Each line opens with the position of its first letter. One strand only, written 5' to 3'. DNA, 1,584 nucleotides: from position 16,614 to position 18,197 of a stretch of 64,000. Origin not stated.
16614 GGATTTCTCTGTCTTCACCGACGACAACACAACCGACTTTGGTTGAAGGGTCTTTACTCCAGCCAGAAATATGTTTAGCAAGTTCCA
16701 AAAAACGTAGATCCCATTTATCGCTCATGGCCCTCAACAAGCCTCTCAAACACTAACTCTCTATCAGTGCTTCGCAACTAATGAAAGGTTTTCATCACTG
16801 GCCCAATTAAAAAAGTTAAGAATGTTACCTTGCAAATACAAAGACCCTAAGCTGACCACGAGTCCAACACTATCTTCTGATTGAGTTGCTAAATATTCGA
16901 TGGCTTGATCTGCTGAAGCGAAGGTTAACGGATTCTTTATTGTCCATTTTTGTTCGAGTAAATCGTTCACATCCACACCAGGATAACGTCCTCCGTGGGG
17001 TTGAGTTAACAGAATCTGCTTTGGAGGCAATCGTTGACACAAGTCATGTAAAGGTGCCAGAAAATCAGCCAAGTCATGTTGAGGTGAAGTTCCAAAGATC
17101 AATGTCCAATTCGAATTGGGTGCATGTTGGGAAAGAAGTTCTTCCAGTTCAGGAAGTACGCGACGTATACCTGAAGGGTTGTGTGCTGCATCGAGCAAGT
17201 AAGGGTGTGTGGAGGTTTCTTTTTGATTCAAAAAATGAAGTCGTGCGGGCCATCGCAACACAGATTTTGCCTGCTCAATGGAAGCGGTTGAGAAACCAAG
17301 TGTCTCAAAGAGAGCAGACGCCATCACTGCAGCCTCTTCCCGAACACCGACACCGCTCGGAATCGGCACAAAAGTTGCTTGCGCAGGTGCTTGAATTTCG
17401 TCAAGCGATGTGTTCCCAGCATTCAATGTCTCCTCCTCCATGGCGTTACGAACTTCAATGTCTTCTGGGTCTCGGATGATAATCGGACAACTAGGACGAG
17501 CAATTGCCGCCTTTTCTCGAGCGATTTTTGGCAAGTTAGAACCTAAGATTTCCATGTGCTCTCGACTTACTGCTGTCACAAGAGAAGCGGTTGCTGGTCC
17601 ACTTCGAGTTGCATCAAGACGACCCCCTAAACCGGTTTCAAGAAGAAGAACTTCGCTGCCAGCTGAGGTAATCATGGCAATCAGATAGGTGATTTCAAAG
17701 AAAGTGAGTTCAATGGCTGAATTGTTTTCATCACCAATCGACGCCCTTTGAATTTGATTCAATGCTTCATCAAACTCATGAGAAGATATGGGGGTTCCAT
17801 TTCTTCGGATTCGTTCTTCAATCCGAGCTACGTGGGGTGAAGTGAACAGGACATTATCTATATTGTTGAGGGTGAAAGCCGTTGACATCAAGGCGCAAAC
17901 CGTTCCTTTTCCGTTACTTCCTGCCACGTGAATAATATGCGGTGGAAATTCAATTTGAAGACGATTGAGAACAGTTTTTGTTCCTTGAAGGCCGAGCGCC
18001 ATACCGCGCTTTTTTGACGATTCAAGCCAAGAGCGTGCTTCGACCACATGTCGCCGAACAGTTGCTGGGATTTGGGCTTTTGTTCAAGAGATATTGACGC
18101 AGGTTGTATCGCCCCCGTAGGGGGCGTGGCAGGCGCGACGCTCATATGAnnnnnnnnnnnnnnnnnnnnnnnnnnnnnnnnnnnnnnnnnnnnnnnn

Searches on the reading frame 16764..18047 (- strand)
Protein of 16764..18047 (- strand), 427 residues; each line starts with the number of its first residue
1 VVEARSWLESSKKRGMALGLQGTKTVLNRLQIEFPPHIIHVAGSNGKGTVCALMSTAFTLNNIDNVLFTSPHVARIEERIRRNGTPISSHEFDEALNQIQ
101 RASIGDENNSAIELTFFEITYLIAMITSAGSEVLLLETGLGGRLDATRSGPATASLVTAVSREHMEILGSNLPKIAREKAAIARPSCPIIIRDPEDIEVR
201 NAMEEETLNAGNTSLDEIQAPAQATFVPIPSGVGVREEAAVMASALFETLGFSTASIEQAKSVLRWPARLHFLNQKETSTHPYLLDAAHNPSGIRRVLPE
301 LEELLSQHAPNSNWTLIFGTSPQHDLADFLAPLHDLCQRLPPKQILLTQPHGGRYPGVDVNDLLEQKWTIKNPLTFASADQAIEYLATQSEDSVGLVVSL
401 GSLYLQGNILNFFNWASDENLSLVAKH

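Call 20: search_protein_families(library=pfam, proteins=[window:16764-18047:-], max_evalue=0.001)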
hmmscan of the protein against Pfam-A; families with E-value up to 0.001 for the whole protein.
window:16764-18047:- (427 aa): 2 families
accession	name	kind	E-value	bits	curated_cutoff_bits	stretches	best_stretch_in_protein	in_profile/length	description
PF02875.26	Mur_ligase_C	-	1.5e-07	32.8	28.4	0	271-396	4-122/127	Mur ligase, glutamate ligase domain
PF08245.18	Mur_ligase_M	-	0.00031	21.2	24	0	41-186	1-113/200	Mur ligase middle domain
